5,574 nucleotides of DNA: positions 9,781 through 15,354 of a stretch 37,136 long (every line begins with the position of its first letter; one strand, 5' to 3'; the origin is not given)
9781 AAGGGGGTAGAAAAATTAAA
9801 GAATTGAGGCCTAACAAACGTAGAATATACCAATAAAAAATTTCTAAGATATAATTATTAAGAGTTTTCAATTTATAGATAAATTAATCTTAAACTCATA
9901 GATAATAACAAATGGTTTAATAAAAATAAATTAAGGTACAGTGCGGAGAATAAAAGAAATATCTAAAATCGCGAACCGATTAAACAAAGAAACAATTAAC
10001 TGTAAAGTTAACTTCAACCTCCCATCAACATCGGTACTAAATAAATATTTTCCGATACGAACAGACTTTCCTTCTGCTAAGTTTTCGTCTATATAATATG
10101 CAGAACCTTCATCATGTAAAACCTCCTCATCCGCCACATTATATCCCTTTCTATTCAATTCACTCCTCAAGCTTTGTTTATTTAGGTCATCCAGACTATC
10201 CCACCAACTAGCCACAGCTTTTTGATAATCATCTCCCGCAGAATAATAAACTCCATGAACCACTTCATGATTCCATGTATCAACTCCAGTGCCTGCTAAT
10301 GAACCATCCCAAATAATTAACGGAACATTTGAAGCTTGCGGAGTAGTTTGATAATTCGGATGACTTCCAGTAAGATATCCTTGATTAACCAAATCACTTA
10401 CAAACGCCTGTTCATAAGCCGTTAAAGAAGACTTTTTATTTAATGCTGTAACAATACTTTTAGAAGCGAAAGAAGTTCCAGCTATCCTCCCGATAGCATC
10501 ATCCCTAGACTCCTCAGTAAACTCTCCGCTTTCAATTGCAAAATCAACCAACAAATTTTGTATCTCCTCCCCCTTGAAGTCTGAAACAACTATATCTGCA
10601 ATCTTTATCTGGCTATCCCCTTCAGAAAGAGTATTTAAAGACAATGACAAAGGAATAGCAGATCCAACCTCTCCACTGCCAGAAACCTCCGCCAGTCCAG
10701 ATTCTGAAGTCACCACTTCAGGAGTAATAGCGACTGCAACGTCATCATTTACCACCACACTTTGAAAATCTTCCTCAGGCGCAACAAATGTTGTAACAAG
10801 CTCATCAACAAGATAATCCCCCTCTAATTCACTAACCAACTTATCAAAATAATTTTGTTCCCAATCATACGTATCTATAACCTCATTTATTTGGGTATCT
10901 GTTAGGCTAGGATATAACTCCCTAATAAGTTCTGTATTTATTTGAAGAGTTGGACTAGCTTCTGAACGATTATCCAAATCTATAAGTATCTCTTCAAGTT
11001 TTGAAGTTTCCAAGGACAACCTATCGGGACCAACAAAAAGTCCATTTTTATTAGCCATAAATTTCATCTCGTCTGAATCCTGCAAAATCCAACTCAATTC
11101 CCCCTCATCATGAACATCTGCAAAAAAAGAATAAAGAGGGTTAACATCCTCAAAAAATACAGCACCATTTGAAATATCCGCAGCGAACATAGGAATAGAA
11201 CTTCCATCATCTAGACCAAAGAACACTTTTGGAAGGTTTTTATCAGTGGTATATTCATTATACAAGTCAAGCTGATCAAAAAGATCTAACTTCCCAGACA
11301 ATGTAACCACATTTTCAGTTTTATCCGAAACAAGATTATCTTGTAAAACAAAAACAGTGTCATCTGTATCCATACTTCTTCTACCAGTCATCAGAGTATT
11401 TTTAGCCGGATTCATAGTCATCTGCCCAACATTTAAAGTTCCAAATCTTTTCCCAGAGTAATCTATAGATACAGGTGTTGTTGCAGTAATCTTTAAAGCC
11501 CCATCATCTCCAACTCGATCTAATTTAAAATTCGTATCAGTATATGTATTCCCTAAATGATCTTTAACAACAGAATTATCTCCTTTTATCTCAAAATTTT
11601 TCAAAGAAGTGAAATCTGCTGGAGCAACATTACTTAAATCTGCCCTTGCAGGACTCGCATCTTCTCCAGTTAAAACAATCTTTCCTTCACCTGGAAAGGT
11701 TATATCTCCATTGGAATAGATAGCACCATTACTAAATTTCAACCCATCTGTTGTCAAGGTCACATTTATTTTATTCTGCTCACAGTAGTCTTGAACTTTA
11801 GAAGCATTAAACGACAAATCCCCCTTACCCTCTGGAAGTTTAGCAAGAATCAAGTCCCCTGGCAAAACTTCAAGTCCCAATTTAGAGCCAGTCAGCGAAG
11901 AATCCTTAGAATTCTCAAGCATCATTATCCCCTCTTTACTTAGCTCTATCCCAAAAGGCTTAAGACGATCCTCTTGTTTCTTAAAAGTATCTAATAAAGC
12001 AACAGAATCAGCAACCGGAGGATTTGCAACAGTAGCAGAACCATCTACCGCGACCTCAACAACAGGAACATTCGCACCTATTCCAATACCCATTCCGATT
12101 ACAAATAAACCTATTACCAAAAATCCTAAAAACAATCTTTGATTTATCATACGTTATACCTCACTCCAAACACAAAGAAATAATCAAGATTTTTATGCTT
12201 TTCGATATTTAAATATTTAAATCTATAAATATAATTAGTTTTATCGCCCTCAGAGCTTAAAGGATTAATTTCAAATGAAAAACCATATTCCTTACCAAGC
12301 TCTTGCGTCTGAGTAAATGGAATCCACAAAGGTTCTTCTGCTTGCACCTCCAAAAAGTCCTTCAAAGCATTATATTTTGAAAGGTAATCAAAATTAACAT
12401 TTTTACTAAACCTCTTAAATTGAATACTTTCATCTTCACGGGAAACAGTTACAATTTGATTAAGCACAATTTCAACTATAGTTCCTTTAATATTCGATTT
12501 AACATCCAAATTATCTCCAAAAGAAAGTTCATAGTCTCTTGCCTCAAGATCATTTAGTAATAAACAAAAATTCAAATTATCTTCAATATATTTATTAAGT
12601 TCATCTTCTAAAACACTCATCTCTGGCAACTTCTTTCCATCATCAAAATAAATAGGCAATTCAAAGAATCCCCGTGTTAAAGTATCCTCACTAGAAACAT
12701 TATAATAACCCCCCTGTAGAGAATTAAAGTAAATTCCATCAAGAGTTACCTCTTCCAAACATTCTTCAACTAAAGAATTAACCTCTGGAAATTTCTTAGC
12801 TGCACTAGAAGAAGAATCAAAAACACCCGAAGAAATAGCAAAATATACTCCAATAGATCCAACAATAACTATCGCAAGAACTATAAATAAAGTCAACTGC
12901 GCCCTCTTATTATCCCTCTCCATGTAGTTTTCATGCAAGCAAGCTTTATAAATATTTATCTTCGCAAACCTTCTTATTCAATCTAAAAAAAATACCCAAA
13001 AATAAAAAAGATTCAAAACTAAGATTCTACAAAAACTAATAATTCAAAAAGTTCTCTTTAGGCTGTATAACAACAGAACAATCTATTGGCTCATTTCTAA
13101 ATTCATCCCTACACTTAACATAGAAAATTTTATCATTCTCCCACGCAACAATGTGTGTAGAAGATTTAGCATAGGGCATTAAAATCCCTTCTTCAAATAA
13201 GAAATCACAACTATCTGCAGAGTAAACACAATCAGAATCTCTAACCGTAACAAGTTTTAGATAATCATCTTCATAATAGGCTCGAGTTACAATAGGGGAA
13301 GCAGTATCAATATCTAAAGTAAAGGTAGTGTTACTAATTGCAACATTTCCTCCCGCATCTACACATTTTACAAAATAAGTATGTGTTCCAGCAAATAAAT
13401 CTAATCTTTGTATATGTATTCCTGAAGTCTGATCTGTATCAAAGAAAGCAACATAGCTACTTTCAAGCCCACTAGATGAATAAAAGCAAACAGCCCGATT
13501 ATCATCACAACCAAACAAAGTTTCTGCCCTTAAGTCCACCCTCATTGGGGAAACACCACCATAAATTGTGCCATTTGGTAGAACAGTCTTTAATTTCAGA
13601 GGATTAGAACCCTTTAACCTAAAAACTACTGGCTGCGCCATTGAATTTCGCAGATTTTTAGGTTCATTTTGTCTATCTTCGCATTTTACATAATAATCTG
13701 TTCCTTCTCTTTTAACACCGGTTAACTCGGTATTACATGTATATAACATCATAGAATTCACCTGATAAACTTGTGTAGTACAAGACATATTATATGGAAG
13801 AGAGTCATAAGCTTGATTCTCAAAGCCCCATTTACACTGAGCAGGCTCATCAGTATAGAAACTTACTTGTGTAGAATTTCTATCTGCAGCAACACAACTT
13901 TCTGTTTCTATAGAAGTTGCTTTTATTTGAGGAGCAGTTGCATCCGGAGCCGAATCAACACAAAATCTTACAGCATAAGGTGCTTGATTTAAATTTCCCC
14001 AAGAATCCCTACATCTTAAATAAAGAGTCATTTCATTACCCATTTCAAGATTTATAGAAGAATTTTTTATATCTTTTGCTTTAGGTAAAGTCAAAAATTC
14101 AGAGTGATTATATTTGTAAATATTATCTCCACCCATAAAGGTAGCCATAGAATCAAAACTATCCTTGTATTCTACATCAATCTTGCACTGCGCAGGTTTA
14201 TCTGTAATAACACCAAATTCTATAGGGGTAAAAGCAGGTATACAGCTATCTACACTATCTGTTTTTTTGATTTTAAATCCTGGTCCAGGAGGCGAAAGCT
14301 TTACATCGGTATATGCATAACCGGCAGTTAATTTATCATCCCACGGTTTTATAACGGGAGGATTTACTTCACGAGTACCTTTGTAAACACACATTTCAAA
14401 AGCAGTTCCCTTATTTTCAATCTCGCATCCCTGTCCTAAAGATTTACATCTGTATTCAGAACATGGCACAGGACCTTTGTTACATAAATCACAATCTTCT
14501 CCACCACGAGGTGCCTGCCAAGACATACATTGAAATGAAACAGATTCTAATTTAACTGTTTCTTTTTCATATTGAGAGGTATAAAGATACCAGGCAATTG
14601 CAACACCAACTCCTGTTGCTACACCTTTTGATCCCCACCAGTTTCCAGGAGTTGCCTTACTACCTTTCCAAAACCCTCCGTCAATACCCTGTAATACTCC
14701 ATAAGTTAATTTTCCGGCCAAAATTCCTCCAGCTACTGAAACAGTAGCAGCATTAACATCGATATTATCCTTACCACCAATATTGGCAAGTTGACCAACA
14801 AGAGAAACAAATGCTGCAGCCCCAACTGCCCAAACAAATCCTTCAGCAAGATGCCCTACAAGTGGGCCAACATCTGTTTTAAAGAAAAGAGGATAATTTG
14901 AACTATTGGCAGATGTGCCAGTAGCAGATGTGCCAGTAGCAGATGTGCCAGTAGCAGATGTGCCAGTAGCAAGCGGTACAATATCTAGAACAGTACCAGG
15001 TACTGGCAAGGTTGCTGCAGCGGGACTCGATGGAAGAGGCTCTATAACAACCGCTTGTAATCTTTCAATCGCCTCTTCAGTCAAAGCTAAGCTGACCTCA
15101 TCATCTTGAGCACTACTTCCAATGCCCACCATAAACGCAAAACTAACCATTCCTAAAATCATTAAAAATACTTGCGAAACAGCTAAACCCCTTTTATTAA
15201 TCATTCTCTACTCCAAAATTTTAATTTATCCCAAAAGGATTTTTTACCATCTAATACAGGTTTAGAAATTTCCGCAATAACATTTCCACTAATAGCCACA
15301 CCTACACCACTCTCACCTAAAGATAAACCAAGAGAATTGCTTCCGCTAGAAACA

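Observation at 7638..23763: Repeated two-gene cassette: a class-III-signal-peptide adaptor gene translationally coupled to a giant secreted protein gene, Cys-rich in cassettes 1-2 (three copies here, a fourth at 30158-37136)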

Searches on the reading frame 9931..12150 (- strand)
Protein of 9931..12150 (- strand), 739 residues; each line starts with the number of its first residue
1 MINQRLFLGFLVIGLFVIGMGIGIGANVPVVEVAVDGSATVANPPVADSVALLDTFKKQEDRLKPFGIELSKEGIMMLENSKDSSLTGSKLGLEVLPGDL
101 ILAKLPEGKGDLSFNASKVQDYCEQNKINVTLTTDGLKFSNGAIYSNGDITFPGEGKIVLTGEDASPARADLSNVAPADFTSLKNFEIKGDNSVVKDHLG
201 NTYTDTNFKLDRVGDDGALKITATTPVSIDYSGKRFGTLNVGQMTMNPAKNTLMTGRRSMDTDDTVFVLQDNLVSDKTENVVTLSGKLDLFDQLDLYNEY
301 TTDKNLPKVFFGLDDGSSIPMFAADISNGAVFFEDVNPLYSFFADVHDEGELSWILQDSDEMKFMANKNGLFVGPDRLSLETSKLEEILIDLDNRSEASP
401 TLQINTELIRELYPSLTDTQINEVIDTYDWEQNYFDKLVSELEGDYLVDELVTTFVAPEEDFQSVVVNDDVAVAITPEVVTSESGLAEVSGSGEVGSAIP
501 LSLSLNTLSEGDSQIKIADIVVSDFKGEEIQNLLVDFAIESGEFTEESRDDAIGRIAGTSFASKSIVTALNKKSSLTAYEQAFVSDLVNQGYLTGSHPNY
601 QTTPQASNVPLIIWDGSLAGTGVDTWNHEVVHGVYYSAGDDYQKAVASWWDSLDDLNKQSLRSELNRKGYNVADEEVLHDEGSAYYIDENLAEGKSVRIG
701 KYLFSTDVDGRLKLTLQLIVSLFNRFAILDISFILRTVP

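Call 6: search_protein_families(library=pfam, max_evalue=0.1, proteins=[window:9931-12150:-])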
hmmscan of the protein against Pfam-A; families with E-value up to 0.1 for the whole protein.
window:9931-12150:- (739 aa): 0 families

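Call 17: search_solved_structures(query=window:9931-12150:-, max_evalue=1)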
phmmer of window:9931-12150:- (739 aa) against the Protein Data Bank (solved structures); distinct sequences matched with E-value up to 1: 0.

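Call 44: search_protein_families(library=ncbifam, max_evalue=0.1, proteins=[window:9931-12150:-])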
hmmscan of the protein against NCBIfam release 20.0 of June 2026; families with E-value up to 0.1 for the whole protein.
window:9931-12150:- (739 aa): 0 families

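Call 79: search_protein_families(library=phrogs, max_evalue=0.01, proteins=[window:9931-12150:-])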
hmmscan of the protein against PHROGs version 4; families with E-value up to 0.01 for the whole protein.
window:9931-12150:- (739 aa): 0 families

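Call 89: find_related_loci(query=window:9931-12150:-, collection=genome_contigs, flank=4000)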
Query window:9931-12150:- (739 aa) in genome_contigs; peptide patterns used: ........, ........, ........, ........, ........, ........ (x = any residue, [..] = any of these).
41 stretches matched a pattern, but none encodes a relative of the query by tblastn (E <= 1e-3).

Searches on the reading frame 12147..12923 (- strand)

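Call 6: search_protein_families(library=pfam, max_evalue=0.1, proteins=[window:12147-12923:-])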
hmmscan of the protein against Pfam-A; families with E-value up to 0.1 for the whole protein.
window:12147-12923:- (258 aa): 1 family
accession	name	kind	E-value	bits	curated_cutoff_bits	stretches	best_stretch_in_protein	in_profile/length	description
PF09940.16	DUF2172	-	0.048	14.5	27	0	164-223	22-78/92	Domain of unknown function (DUF2172)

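Call 44: search_protein_families(library=ncbifam, max_evalue=0.1, proteins=[window:12147-12923:-])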
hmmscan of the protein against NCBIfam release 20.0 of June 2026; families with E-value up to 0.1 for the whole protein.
window:12147-12923:- (258 aa): 1 family
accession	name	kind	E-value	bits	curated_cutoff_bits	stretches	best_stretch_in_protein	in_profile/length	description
NF011141.0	PRK14555.1-1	equivalog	0.039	13.9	140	1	98-145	73-120/142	RNA-binding protein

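Call 79: search_protein_families(library=phrogs, max_evalue=0.01, proteins=[window:12147-12923:-])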
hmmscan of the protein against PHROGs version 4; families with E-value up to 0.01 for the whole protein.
window:12147-12923:- (258 aa): 0 families

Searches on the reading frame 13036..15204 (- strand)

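Call 6: search_protein_families(library=pfam, max_evalue=0.1, proteins=[window:13036-15204:-])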
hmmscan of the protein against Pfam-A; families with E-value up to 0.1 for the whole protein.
window:13036-15204:- (722 aa): 1 family
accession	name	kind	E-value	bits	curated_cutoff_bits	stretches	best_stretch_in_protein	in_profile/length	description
PF19077.6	Big_13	-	0.0033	18.3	27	1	597-634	65-102/102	Bacterial Ig-like domain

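Call 44: search_protein_families(library=ncbifam, max_evalue=0.1, proteins=[window:13036-15204:-])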
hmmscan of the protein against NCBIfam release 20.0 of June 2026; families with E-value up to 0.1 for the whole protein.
window:13036-15204:- (722 aa): 1 family
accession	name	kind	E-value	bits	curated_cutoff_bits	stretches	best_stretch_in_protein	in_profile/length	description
NF041808.1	daptide_123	subfamily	0.084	12.7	25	0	185-203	12-31/37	daptide-type RiPP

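Call 79: search_protein_families(library=phrogs, max_evalue=0.01, proteins=[window:13036-15204:-])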
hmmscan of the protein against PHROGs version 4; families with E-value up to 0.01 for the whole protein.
window:13036-15204:- (722 aa): 0 families
